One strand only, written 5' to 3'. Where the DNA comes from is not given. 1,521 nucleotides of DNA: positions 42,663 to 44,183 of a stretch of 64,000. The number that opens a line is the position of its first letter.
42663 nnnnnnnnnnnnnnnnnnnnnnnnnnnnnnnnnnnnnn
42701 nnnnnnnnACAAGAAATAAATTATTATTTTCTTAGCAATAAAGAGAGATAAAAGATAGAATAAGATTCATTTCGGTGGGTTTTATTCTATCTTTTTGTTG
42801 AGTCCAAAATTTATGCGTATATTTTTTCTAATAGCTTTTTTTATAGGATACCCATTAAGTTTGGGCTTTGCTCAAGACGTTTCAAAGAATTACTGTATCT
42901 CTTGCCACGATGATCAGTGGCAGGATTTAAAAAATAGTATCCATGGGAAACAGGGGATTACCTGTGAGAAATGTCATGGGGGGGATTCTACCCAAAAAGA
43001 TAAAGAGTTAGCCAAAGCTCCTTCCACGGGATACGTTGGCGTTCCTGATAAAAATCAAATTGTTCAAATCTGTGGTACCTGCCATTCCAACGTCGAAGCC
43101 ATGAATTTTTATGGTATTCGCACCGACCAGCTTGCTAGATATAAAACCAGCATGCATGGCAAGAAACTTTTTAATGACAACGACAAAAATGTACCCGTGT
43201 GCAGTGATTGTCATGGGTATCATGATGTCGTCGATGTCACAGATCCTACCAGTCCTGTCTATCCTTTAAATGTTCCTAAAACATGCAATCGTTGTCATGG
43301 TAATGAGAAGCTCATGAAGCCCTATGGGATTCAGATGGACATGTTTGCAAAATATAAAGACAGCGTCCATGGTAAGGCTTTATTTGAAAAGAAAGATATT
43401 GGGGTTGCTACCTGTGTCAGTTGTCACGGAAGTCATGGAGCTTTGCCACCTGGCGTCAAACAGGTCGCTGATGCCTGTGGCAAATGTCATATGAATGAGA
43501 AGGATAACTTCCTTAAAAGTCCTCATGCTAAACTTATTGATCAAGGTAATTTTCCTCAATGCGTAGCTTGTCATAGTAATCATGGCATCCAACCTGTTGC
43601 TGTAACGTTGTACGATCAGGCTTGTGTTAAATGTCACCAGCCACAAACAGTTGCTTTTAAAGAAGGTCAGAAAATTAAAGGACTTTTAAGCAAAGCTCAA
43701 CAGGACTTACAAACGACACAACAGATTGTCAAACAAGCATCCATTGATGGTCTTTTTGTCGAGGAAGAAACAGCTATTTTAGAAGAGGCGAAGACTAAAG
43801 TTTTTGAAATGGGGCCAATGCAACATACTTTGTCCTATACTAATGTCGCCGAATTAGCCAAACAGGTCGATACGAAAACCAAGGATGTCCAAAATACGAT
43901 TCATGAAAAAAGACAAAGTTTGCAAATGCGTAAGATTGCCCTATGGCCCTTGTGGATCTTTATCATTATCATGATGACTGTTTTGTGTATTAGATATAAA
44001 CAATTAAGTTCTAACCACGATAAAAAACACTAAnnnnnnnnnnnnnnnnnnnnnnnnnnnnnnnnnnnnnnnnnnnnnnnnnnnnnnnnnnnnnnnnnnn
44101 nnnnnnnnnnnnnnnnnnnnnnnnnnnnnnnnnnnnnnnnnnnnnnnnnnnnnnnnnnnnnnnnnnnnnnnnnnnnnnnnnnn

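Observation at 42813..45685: Rieske/cytochrome b complex whose cytochrome c subunit is a nonahaem protein with a C-terminal anchor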

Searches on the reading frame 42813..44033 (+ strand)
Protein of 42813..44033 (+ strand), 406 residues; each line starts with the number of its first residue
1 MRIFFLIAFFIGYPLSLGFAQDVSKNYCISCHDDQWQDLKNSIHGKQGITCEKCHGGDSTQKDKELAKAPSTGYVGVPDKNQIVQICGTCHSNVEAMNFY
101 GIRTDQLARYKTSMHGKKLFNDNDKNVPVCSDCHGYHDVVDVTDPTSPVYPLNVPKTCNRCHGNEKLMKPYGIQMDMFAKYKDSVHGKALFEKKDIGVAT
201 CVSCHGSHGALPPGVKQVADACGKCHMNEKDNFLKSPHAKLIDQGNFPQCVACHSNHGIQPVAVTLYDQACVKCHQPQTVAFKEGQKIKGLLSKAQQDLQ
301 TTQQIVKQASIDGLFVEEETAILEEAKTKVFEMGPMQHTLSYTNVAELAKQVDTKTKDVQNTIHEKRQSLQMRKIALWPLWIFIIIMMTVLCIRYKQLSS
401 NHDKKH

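Call 5: search_protein_families(library=pfam, proteins=[window:42813-44033:+], max_evalue=0.01)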
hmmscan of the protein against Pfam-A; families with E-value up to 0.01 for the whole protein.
window:42813-44033:+ (406 aa): 6 families
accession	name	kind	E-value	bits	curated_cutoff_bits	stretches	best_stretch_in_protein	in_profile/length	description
PF14537.11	Cytochrom_c3_2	-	7.1e-13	49.3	25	2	44-162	2-78/79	Cytochrome c3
PF14522.11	Cytochrome_C7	-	1.6e-11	44.2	24.8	1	156-226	14-66/67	Cytochrome c7 and related cytochrome c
PF09699.15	Paired_CXXCH_1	-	1.5e-09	37.8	20.6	1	199-230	7-40/41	Doubled CXXCH motif (Paired_CXXCH_1)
PF22113.1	Mtrc-MtrF_II-IV_dom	-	3.6e-09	36.8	30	1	51-142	84-171/176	Outer membrane cytochrome MtrC/MtrF-like, domains II/IV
PF13435.11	Cytochrome_C554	-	1.4e-05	26.4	20.8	0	221-277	1-57/84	Cytochrome c554 and c-prime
PF00684.25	DnaJ_CXXCXGXG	-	0.0059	17.3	32.7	1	123-169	11-55/65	DnaJ central domain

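Call 6: search_protein_families(library=ncbifam, proteins=[window:42813-44033:+], max_evalue=0.01)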
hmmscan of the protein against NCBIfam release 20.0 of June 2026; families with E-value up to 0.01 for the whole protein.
window:42813-44033:+ (406 aa): 6 families
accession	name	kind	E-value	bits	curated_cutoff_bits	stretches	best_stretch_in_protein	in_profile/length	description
TIGR03508.1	decahem_SO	subfamily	4.4e-15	55.8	192.2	1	26-258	3-253/258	DmsE family decaheme c-type cytochrome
NF041028.1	decahem_GSU2203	exception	1.8e-10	40.5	325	1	20-278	31-255/317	GSU2203 family decaheme c-type cytochrome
NF040943.1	cytoc3_ExtM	equivalog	0.0002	19.8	800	1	21-92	15-80/599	selenite/tellurite reduction operon c-type cytochrome ExtM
TIGR01905.1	paired_CXXCH_1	subfamily_domain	0.00038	20.3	25.2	0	23-57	4-38/41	doubled CXXCH domain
NF008339.0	PRK11125.1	equivalog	0.0026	16.5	595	1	19-96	257-330/487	ammonia-forming cytochrome c nitrite reductase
NF040971.1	cytc_ExtS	equivalog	0.0094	15.2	100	0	4-68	6-59/262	selenite/tellurite reduction operon c-type cytochrome lipoprotein ExtS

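Call 7: find_homologous_proteins(query=window:42813-44033:+, max_evalue=0.001)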
Query window:42813-44033:+ (406 aa): 946 proteins with E <= 0.001 among 3066 candidates; the best 120 are listed.
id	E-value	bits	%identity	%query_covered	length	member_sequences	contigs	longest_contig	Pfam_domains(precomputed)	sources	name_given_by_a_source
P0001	2.4e-283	957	100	100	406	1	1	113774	PF09699.16,PF14537.12,PF13435.12,PF14522.12,PF22113.2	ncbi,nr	ncbi:MAG: cytochrome c3 family protein [Candidatus Omnitrophica bacterium]|nr:cytochrome c3 family p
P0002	3.3e-221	752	77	100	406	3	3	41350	PF09699.16,PF14537.12,PF14522.12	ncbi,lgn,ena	-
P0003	3.5e-220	749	78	100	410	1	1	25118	PF09699.16,PF14537.12,PF14522.12,PF22113.2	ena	-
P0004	9.4e-211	718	77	96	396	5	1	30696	PF09699.16,PF14537.12,PF14522.12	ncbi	-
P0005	3.0e-209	713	77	96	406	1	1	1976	PF09699.16,PF14537.12,PF14522.12,PF22113.2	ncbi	-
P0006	3.4e-188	644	76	86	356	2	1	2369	PF09699.16,PF14537.12,PF14522.12,PF22113.2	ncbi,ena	-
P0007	7.5e-181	620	63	99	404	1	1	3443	PF14537.12,PF14522.12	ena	-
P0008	5.2e-176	604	62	100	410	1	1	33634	PF09699.16,PF14537.12,PF14522.12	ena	-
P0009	4.8e-173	594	64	99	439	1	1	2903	PF09699.16,PF14537.12,PF14522.12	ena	-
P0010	7.2e-171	587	59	100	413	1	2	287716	PF09699.16,PF14537.12,PF14522.12,PF22113.2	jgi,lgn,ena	-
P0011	4.6e-169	581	62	92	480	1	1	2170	PF09699.16,PF14537.12,PF14522.12,PF22113.2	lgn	-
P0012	2.3e-168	578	60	100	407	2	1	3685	PF09699.16,PF14537.12,PF14522.12,PF22113.2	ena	-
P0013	1.4e-167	576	61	99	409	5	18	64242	PF09699.16,PF14537.12,PF14522.12,PF22113.2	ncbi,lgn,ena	-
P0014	2.6e-167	575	61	95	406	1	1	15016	PF09699.16,PF14537.12,PF14522.12,PF22113.2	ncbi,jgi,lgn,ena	-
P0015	1.6e-166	572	59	97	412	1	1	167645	PF09699.16,PF14537.12,PF00684.26,PF14522.12,PF22113.2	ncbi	-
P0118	2.3e-123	430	47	96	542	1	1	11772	PF14537.12,PF00355.33,PF14522.12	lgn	-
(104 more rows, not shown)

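Call 10: find_related_loci(query=A1, collection=genome_contigs, flank=8000)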
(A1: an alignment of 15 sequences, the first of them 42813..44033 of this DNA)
Query A1 (406 aa) in genome_contigs; peptide patterns used: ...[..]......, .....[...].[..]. (x = any residue, [..] = any of these).
600 stretches matched a pattern (row limit reached: there are more); 595 encode a relative of the query (tblastn E <= 1e-3); the best 80 are kept; 80 distinct loci.
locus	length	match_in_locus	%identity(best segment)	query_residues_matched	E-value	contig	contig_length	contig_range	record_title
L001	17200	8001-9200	61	1-400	4e-169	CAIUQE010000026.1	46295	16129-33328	MAG: Candidatus Omnitrophica bacterium isolate MJ-2014-D6_bin-075 genome assembly, contig: bin-075:26/49, whole genome s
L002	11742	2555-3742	56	2-398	2e-154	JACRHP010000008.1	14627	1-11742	MAG: Candidatus Omnitrophota bacterium isolate NC_groundwater_1780_Pr3_B-0.1um_53_71 SR-2_scaffold_141_369401, whole gen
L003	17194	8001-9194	49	2-399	1e-134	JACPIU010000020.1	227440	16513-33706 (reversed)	MAG: Bdellovibrio sp. isolate NC_groundwater_449_Ag_S-0.1um_43_11 S35_SO-1_scaffold_200526, whole genome shotgun sequenc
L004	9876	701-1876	48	6-399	4e-127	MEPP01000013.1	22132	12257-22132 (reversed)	MAG: Bdellovibrionales bacterium GWA2_49_15 gwa2_scaffold_3163, whole genome shotgun sequence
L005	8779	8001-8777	58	1-284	1e-105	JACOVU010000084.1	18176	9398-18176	MAG: Candidatus Omnitrophota bacterium isolate NC_groundwater_108_Ag_S-0.2um_46_37 S_p2_S4_170907_scaffold_1524489, whol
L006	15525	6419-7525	41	28-398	2e-101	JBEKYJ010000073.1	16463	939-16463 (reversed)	MAG: Verrucomicrobiia bacterium isolate SPRUCE 672 SPRUCE_672_73, whole genome shotgun sequence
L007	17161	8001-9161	39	4-398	6e-101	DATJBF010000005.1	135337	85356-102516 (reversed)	MAG TPA_asm: Verrucomicrobiia bacterium isolate SMAG_U15347 k141_2020852, whole genome shotgun sequence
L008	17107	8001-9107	40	28-398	2e-99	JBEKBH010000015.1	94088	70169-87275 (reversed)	MAG: Verrucomicrobiia bacterium isolate SPRUCE 131 SPRUCE_131_15, whole genome shotgun sequence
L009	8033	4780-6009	38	1-397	1e-98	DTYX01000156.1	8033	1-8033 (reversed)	MAG TPA_asm: Candidatus Poribacteria bacterium isolate UWMA-0232 k99_1375906, whole genome shotgun sequence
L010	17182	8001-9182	39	2-398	3e-98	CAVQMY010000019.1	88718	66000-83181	MAG: uncultured Verrucomicrobiae bacterium isolate MFD00082.bin.2.52 genome assembly, contig: contig_17948, whole genome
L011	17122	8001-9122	40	28-403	2e-96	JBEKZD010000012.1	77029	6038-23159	MAG: Verrucomicrobiia bacterium isolate SPRUCE 690 SPRUCE_690_12, whole genome shotgun sequence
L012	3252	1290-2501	36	1-403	4e-96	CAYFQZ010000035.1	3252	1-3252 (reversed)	MAG TPA_asm: uncultured Ignavibacteria bacterium isolate ERP108616_co1_151 genome assembly, contig: k119_1759311, whole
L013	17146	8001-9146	37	22-403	2e-92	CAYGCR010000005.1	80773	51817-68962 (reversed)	MAG TPA_asm: uncultured Ignavibacteria bacterium isolate ERP108616_co2_224 genome assembly, contig: NODE_232_length_8077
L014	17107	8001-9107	40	28-398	1e-99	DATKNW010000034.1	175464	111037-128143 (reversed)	MAG TPA_asm: Verrucomicrobiia bacterium isolate SMAG_U14747 k141_4363849, whole genome shotgun sequence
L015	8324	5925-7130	36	3-401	2e-89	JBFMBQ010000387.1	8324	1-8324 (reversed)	MAG: bacterium isolate MAG168 MAG168_387, whole genome shotgun sequence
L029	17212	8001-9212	34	18-403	6e-78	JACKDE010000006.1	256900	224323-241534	MAG: Deferribacteres bacterium isolate HK-STAS-KSB1-1 HK-STAS-KSB1-1_6, whole genome shotgun sequence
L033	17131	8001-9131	37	24-391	5e-76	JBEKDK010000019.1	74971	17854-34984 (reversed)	MAG: Candidatus Acidiferrales bacterium isolate SPRUCE 181 SPRUCE_181_19, whole genome shotgun sequence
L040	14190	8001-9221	36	4-394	1e-74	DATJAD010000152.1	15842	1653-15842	MAG TPA_asm: Candidatus Acidoferrum sp. isolate SMAG_U15318 k141_4610266, whole genome shotgun sequence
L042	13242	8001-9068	33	28-386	2e-74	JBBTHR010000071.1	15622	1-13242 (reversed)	MAG: Candidatus Eisenbacteria bacterium isolate H41-bin194_1 H41_bin194_1_000000000071, whole genome shotgun sequence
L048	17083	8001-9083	33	28-391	4e-74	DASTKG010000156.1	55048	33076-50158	MAG TPA_asm: Candidatus Eisenbacteria bacterium isolate SMAG_U1954 k141_1519487, whole genome shotgun sequence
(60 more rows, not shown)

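Call 14: search_solved_structures(query=A1, max_evalue=1)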
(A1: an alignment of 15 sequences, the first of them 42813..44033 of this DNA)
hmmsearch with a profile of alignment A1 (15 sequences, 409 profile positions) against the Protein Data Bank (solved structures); distinct sequences matched with E-value up to 1: 14.
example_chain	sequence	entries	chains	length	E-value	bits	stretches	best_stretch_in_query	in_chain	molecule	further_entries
28pb_A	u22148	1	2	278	9.9e-06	27.7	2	193-280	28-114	Cytochrome c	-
9wt9_A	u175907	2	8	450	0.0073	18.3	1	16-49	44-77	Cytochrome c,Multiheme cytochrome c selenoprotein mutant (MccSep U325A) | Cytochrome c,Multiheme cytochrome c selenoprotein (MccSep)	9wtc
9wt8_A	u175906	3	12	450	0.0073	18.3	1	16-49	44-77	Cytochrome c,Multiheme cytochrome c selenoprotein (MccSep)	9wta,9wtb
2j7a_C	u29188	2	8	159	0.022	16.7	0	12-58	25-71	CYTOCHROME C QUINOL DEHYDROGENASE NRFH | NAPC/NIRT CYTOCHROME C FAMILY PROTEIN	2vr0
8rv0_Y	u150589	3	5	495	0.034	16.1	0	202-259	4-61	Octaheme cytochrome c nitrite reductase | Octaheme nitrite c cytochrome c reductase | Octaheme nitrite reductase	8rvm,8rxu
2j7a_A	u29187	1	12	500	0.072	15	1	27-95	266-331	CYTOCHROME C NITRITE REDUCTASE NRFA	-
2vr0_A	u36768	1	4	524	0.094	14.6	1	27-95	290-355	CYTOCHROME C NITRITE REDUCTASE, CATALYTIC SUBUNIT NFRA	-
7ubj_A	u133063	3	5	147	0.18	13.6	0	129-165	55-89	Antitermination protein Q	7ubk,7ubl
4wqc_A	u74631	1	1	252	0.21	13.5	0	170-212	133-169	Thiosulfate dehydrogenase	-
4wq7_A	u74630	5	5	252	0.21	13.5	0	170-212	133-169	Thiosulfate dehydrogenase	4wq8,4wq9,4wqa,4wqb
4wqd_A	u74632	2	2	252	0.21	13.5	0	170-212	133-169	Thiosulfate dehydrogenase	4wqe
4v2k_A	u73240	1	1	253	0.21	13.5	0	170-212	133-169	THIOSULFATE DEHYDROGENASE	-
8bcx_A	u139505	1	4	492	0.28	13.1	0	157-208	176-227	Nitrite reductase (cytochrome; ammonia-forming)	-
7ubm_Q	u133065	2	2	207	0.51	12.2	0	129-165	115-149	Antitermination protein Q | Antitermination protein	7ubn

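Call 25: search_protein_representatives(alignment_id=A1)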
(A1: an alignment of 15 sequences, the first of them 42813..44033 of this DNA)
Query: 15 sequences, 409 profile positions. Proteins with E-value up to 0.001 (for the whole library): 4791; up to 1e-10: 2708; up to 1e-30: 853. The best 150 are listed.
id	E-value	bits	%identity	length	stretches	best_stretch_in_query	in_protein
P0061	2.9e-190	648.7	-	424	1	9-406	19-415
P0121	2.9e-145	500.5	-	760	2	19-405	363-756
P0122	1.8e-137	474.9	-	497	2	98-401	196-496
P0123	5.2e-132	456.8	-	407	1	8-401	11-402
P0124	2.8e-129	447.8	-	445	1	17-407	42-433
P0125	6.5e-128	443.3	-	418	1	4-403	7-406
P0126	4.0e-127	440.8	-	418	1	5-403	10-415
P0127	4.7e-120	417.5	-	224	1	41-264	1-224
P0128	1.9e-117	408.9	-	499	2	98-401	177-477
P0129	6.0e-116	403.9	-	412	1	9-401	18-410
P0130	1.9e-113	395.7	-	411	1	17-407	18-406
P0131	1.0e-112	393.3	-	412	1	18-405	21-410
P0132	3.0e-112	391.8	-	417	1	18-401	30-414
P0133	3.6e-112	391.5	-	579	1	5-402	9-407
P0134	7.6e-112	390.4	-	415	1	22-400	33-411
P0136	7.3e-109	380.6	-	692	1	11-398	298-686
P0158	1.8e-101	356.3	-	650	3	26-404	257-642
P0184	1.4e-94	333.5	-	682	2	26-400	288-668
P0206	2.5e-91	322.8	-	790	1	9-403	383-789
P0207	3.2e-91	322.5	-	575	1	17-399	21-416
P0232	3.8e-88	312.4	-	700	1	11-379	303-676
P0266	6.0e-79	282.1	-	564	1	25-400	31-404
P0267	7.0e-79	281.9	-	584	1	23-402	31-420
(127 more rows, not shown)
